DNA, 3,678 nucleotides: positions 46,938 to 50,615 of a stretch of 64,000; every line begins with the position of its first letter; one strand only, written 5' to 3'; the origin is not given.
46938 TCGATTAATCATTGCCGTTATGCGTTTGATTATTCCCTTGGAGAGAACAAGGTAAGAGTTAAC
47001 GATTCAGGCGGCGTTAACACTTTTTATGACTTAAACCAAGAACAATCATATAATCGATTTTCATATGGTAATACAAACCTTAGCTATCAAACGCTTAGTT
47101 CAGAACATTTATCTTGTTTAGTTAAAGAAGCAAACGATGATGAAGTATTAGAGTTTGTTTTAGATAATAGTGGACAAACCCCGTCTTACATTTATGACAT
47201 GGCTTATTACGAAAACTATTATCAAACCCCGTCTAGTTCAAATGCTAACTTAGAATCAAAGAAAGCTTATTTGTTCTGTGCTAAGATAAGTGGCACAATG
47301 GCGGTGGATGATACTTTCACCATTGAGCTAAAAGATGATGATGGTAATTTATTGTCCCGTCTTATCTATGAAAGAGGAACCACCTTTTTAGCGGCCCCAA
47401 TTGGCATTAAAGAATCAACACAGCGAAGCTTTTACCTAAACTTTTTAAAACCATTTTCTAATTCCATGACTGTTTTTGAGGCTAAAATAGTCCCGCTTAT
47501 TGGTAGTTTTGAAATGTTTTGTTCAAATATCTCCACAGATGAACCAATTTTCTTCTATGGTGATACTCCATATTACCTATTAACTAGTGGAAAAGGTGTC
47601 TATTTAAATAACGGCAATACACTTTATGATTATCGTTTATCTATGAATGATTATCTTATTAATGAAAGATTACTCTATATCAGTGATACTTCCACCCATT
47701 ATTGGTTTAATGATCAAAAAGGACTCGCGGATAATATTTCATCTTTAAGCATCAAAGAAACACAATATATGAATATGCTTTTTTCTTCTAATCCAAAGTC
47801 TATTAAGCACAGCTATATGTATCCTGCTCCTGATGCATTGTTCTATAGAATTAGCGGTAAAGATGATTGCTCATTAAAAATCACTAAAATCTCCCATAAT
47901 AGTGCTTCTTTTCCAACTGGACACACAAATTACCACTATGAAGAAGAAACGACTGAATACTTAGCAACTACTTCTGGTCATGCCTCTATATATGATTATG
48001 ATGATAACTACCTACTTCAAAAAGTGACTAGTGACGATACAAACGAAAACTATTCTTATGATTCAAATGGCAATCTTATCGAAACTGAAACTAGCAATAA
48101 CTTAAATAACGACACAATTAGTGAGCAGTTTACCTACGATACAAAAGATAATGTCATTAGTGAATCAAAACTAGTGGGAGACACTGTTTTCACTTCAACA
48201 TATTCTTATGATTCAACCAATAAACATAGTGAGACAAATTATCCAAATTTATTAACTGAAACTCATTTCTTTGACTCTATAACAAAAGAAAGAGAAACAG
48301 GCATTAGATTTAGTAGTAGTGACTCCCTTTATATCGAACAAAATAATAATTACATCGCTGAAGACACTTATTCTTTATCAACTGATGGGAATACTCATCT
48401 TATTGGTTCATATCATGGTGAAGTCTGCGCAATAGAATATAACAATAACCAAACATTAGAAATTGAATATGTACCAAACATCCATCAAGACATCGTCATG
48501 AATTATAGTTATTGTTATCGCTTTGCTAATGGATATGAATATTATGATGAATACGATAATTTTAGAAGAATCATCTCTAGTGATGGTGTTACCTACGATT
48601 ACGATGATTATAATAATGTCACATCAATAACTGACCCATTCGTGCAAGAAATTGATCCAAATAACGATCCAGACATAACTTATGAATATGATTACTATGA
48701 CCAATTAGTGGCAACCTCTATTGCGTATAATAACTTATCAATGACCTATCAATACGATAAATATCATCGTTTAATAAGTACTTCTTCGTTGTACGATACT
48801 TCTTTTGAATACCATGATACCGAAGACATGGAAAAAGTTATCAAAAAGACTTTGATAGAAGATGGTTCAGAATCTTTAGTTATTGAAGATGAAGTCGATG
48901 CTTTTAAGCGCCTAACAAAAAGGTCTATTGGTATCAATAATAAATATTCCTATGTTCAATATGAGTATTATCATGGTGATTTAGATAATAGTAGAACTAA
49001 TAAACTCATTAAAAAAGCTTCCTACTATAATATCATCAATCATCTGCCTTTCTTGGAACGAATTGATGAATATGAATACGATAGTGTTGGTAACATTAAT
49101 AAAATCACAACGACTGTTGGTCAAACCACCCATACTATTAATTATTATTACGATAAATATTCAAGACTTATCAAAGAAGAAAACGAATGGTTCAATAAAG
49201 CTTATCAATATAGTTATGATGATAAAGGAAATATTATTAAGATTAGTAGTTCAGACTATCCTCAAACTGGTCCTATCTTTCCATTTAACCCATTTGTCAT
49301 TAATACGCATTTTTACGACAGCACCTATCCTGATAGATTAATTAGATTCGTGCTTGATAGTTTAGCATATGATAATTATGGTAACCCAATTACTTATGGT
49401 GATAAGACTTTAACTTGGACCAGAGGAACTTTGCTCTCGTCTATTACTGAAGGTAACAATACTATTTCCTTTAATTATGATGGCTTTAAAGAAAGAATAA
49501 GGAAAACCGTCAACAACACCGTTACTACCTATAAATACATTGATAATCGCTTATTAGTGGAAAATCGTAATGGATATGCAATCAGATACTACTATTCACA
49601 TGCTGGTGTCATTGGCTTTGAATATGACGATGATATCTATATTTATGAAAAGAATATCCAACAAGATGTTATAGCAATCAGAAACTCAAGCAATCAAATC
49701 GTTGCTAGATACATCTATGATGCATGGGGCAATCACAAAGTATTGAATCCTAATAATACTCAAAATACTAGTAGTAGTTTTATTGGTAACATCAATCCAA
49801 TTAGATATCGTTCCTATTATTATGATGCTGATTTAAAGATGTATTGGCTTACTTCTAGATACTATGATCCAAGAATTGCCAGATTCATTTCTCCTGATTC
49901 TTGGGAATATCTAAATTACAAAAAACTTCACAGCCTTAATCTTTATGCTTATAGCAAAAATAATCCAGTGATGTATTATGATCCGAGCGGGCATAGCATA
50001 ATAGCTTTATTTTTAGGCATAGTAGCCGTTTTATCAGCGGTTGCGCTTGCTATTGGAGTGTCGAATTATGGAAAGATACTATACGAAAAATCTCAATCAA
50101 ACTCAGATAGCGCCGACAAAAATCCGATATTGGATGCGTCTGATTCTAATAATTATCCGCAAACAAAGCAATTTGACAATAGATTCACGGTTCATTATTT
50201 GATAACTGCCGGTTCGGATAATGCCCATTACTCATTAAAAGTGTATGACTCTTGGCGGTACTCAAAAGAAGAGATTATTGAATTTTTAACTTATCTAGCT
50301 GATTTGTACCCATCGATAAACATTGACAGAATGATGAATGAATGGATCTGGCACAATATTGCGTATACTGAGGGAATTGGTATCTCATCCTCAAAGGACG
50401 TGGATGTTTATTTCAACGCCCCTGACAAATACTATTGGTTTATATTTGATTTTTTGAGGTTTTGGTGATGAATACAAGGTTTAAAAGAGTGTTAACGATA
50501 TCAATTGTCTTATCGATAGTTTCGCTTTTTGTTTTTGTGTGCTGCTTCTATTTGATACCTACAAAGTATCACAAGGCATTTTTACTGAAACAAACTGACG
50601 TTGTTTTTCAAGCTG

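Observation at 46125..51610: Rhs/YD-repeat polymorphic-toxin cassette embedded among housekeeping genes of a Mollicutes-like genome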

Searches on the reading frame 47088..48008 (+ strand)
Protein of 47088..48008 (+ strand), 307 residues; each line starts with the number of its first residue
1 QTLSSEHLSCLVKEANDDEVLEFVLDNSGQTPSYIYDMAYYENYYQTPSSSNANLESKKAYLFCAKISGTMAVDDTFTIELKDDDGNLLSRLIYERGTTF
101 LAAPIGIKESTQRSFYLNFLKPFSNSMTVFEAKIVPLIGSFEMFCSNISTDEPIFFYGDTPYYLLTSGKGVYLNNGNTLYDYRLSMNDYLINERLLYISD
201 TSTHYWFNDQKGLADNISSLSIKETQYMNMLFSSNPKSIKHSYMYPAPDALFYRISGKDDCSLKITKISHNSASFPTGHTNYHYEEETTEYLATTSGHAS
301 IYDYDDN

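Call 59: predict_structure(alignment_id=A5)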
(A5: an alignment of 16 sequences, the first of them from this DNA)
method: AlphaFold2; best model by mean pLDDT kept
length: 307 residues; sequences in the alignment: 16
mean_pLDDT: 78.5   pTM: 0.80
mean pLDDT of the five models: 78.5, 77.6, 76.7, 74.5, 71.2
residues with pLDDT >= 90: 113; 70-90: 108; 50-70: 57; < 50: 29
segments of 3 or more residues with pLDDT < 50: 193-195, 272-280, 294-307
pLDDT, mean of each block of 10 residues (from residue 1): 63 64 87 91 94 90 93 94 96 94 93 95 94 90 87 91 80 71 70 52 72 78 77 71 67 86 79 42 66 53 41
secondary structure, 60 per line:
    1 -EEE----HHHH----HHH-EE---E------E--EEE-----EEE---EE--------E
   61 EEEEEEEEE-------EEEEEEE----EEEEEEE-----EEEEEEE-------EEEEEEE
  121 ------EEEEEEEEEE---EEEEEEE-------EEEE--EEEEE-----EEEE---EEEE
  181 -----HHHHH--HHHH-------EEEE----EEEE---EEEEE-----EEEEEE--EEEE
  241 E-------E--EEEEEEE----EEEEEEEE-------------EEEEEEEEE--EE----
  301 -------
elements in order: E2-4 H9-12 E36-38 E44-46 E60-69 E77-83 E88-94 E100-106 E114-120 E127-136 E140-146 E154-157 E160-164 E170-173 E177-180 H186-190 H193-196 E204-207 E212-215 E219-223 E229-234 E237-241 E252-258 E263-270 E284-292

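Call 61: fold_search(model_id=the predicted structure, library=pdb)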
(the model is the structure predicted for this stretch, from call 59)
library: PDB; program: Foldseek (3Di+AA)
matches with E <= 10: 1584; with E <= 0.001: 32
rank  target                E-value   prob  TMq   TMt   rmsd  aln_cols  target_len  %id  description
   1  4bk4_A                5.2e-05  0.98  0.25  0.16  39.6       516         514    8  crystal structure of the human EphA4 ectodomain (released 2013-07-03)
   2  7uac_H                9.3e-05  0.99  0.25  0.16  17.6       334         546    8  Human pro-meprin alpha (zymogen state) (released 2022-11-02)
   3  7uaf_D                1.0e-04  0.99  0.25  0.16  17.9       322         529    9  Human meprin alpha inhibitory complex with compound 10d (N~3~,N~3~-bis[(2H-1,3-benzodioxol-5-yl)methyl]-N-hydroxy-beta (released 2022-11-02)
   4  2x11_A                1.2e-04  0.97  0.25  0.16  41.9       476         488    8  Crystal structure of the complete EphA2 ectodomain in complex with ephrin A5 receptor binding domain (released 2010-03-16)
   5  3nru_F                1.3e-04  1.00  0.26  0.45   6.7       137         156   12  Ligand binding domain of EPHA7 (released 2010-12-08)
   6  3nru_L                1.6e-04  1.00  0.26  0.46   9.2       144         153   14  Ligand binding domain of EPHA7 (released 2010-12-08)
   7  3nru_I                2.3e-04  1.00  0.26  0.45   6.4       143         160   12  Ligand binding domain of EPHA7 (released 2010-12-08)
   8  3nru_D                2.3e-04  1.00  0.25  0.45   6.5       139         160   13  Ligand binding domain of EPHA7 (released 2010-12-08)
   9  7uae_A                2.4e-04  0.97  0.24  0.15  17.9       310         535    9  Human meprin alpha (active state) (released 2022-11-02)
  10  3nru_A                4.2e-04  1.00  0.25  0.44   6.7       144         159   12  Ligand binding domain of EPHA7 (released 2010-12-08)
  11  2wq4_C                4.4e-04  1.00  0.26  0.52   4.6       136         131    9  N-terminal domain of BC2L-C Lectin from Burkholderia cenocepacia (released 2010-01-12)
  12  9ib7_B                4.4e-04  1.00  0.25  0.49   5.2       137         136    9  Tumor necrosis factor-like lectin PLTL from Photorhabdus laumondii in complex with Blood group B trisaccharide (released 2025-10-29)
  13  7uab_A                4.4e-04  0.95  0.25  0.17  17.1       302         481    9  Human pro-meprin alpha (zymogen state) (released 2022-11-02)
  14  5g56                  4.4e-04  0.93  0.25  0.13  21.2       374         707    6  THE TETRA-MODULAR CELLULOSOMAL ARABINOXYLANASE CtXyl5A STRUCTURE AS REVEALED BY X-RAY CRYSTALLOGRAPHY (released 2016-06-29)
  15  8a28_A                4.6e-04  1.00  0.23  0.19   8.5       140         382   12  Structure of the astacin zymogen of LAST-MAM from Limulus polyphemus (released 2022-10-19)
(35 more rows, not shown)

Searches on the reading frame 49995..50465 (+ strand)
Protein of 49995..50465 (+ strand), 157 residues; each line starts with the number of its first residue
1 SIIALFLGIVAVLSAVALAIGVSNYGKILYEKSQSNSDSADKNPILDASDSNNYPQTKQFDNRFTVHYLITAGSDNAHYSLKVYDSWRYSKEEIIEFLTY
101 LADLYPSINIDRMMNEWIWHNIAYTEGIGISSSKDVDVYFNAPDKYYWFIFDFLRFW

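Call 17: search_protein_families(library=pfam, proteins=[window:49995-50465:+], max_evalue=10)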
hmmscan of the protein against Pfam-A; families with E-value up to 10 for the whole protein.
seq(157 aa): 1 family
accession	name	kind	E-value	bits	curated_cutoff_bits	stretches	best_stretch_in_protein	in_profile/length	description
PF00445.23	Ribonuclease_T2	-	0.0055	17.3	26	1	54-121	26-90/188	Ribonuclease T2 family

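Call 28: search_solved_structures(query=A2, max_evalue=10, show_alignments=2)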
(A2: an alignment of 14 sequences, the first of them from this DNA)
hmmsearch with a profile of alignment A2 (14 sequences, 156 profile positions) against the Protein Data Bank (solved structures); distinct sequences matched with E-value up to 10: 3.
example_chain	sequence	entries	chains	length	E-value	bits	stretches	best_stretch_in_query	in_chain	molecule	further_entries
3phz_A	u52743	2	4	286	0.21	14.6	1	53-96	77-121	Ricin B-related lectin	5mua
5nrl_E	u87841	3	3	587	0.56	13.3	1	35-101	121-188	66 kDa U4/U6.U5 small nuclear ribonucleoprotein component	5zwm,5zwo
6zgn_A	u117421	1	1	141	1.7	11.7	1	26-81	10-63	Putative transfer protein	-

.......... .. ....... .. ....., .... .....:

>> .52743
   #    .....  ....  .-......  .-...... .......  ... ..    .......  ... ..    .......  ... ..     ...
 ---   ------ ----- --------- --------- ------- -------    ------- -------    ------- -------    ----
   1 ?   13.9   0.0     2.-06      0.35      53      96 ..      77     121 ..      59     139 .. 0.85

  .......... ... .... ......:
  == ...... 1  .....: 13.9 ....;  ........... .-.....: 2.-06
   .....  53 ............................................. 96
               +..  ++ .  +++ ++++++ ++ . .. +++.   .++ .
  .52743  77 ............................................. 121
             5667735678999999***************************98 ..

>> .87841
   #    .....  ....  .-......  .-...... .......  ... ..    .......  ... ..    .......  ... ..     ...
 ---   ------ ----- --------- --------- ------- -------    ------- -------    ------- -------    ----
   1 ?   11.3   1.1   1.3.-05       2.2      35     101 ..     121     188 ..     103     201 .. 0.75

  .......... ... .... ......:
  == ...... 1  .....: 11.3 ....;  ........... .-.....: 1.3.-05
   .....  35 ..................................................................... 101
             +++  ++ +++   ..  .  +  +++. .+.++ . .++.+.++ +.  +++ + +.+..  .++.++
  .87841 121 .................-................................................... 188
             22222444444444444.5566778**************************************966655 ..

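Call 42: predict_structure(alignment_id=A2)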
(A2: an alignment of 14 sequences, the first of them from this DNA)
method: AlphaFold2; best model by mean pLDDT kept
length: 157 residues; sequences in the alignment: 14
mean_pLDDT: 85.4   pTM: 0.76
mean pLDDT of the five models: 85.4, 84.8, 82.7, 81.7, 78.9
residues with pLDDT >= 90: 73; 70-90: 67; 50-70: 14; < 50: 3
segments of 3 or more residues with pLDDT < 50: 155-157
pLDDT, mean of each block of 10 residues (from residue 1): 88 86 80 80 90 95 96 81 95 96 92 90 88 91 59 46
secondary structure, 60 per line:
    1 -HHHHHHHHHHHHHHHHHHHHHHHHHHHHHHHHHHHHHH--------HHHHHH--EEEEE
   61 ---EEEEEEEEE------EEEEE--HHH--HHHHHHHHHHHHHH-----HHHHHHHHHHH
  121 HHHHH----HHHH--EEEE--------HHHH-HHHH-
elements in order: H2-39 H48-53 E56-60 E64-72 E79-83 H91-104 H110-125 H130-133 E136-139 H148-151 H153-156

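Call 45: fold_search(model_id=the predicted structure, library=pdb)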
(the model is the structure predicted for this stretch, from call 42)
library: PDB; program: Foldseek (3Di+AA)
matches with E <= 10: 43; with E <= 0.001: 0
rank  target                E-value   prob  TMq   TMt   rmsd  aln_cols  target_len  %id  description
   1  4ckk_C                2.1e+00  0.05  0.17  0.07  13.2        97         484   11  Apo structure of 55 kDa N-terminal domain of E. coli DNA gyrase A subunit (released 2014-03-12)
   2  1yey_D                2.7e+00  0.02  0.14  0.07  13.5        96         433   14  Crystal Structure of L-fuconate Dehydratase from Xanthomonas campestris pv. campestris str. ATCC 33913 (released 2005-01-11)
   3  1yey_A                2.8e+00  0.02  0.14  0.07  13.7        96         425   14  Crystal Structure of L-fuconate Dehydratase from Xanthomonas campestris pv. campestris str. ATCC 33913 (released 2005-01-11)
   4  9cf5_E                3.0e+00  0.03  0.11  0.05  12.1        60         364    8  STRUCTURE OF CD4 MIMETIC CJF-III-288 IN COMPLEX WITH BG505 SOSIP.664 HIV-1ENV TRIMER AND 17B FAB (released 2025-11-19)
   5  1yey_C                3.0e+00  0.02  0.14  0.07  13.7        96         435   14  Crystal Structure of L-fuconate Dehydratase from Xanthomonas campestris pv. campestris str. ATCC 33913 (released 2005-01-11)
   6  4ckk_B                3.4e+00  0.02  0.14  0.08  14.1       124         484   10  Apo structure of 55 kDa N-terminal domain of E. coli DNA gyrase A subunit (released 2014-03-12)
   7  4ckk_A                3.6e+00  0.03  0.17  0.07  13.2        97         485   11  Apo structure of 55 kDa N-terminal domain of E. coli DNA gyrase A subunit (released 2014-03-12)
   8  2hxu                  3.9e+00  0.01  0.11  0.06  13.7        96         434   17  Crystal structure of K220A mutant of L-Fuconate Dehydratase from Xanthomonas campestris liganded with Mg++ and L-fuconat (released 2006-12-19)
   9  2hxt                  4.3e+00  0.01  0.11  0.06  13.7        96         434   17  Crystal structure of L-Fuconate Dehydratase from Xanthomonas campestris liganded with Mg++ and D-erythronohydroxamate (released 2006-12-19)
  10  4d40_A                4.6e+00  0.04  0.12  0.21  14.0        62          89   16  High-Resolution Structure of a Type IV Pilin from Shewanella oneidensis (released 2015-04-29)
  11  6svl_N                5.2e+00  0.09  0.12  0.15   1.6        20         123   10  human Myeloid-derived growth factor (MYDGF) in complex with neutralizing Fab (released 2019-11-27)
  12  3kjo_A                5.5e+00  0.02  0.11  0.07   3.5        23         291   39  Crystal Structure of hPOT1V2-dTrUd(AGGGTTAG) (released 2010-01-19)
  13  3j6b_7                5.9e+00  0.05  0.18  0.24   8.9        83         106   11  Structure of the yeast mitochondrial large ribosomal subunit (released 2014-04-09)
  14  6nzd_I                5.9e+00  0.03  0.17  0.08  11.2        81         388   12  Cryo-EM Structure of the Lysosomal Folliculin Complex (FLCN-FNIP2-RagA-RagC-Ragulator) (released 2019-11-06)
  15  4ecd_B                6.2e+00  0.03  0.14  0.09   4.7        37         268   14  2.5 Angstrom Resolution Crystal Structure of Bifidobacterium longum Chorismate Synthase (released 2012-04-04)
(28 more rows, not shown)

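Call 65: fold_search(model_id=the predicted structure, library=viral)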
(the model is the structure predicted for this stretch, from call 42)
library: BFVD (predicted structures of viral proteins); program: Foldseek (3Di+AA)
matches with E <= 10: 182; with E <= 0.001: 1
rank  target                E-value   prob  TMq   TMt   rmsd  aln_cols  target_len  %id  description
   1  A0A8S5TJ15            6.8e-05  1.00  0.40  0.54   9.8       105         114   20  Uncharacterized protein [CrAss-like virus sp. ctyM420]
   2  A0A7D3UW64            9.5e-01  0.23  0.16  0.07   6.6        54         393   15  Uncharacterized protein [Fadolivirus FV1/VV64]
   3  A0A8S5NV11            1.1e+00  0.09  0.23  0.29   8.7        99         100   12  Uncharacterized protein [Siphoviridae sp. ctTnV63]
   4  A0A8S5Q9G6            1.3e+00  0.03  0.12  0.11  20.8       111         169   11  Uncharacterized protein [Siphoviridae sp. ctdVv30]
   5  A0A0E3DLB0            1.6e+00  0.33  0.21  0.31   1.5        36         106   17  Helix-turn-helix DNA binding domain protein [Propionibacterium phage PHL092M00]
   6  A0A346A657            1.7e+00  0.06  0.17  0.18  12.5        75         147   12  (no name in the UniProt tables at hand)
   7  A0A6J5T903            2.0e+00  0.05  0.15  0.28   9.8        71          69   17  Uncharacterized protein [uncultured Caudovirales phage]
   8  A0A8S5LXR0            2.2e+00  0.08  0.17  0.21   8.6        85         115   15  Uncharacterized protein [Myoviridae sp. ctZgq1]
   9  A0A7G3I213            2.2e+00  0.06  0.15  0.28  10.9        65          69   15  (no name in the UniProt tables at hand)
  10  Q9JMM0                2.2e+00  0.06  0.17  0.17  13.6       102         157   12  (no name in the UniProt tables at hand)
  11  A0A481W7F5            2.4e+00  0.05  0.19  0.22  12.1       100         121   16  TonB-dependent receptor [Fusobacterium phage Fnu1]
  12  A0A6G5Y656            2.4e+00  0.04  0.18  0.20   7.4        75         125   19  (no name in the UniProt tables at hand)
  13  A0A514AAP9            2.4e+00  0.04  0.16  0.19  13.5        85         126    9  Uncharacterized protein [Bacillus phage Karezi]
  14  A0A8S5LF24            2.5e+00  0.08  0.12  0.12  10.8        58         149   12  Uncharacterized protein [Siphoviridae sp. ct3CA7]
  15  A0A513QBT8            2.5e+00  0.06  0.24  0.08   7.9       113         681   16  Uncharacterized protein [Shigella phage MK-13]
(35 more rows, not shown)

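Call 72: search_protein_families(library=phrogs, proteins=[window:49995-50465:+], max_evalue=0.01)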
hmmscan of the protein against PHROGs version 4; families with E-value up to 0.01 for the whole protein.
window:49995-50465:+ (157 aa): 0 families
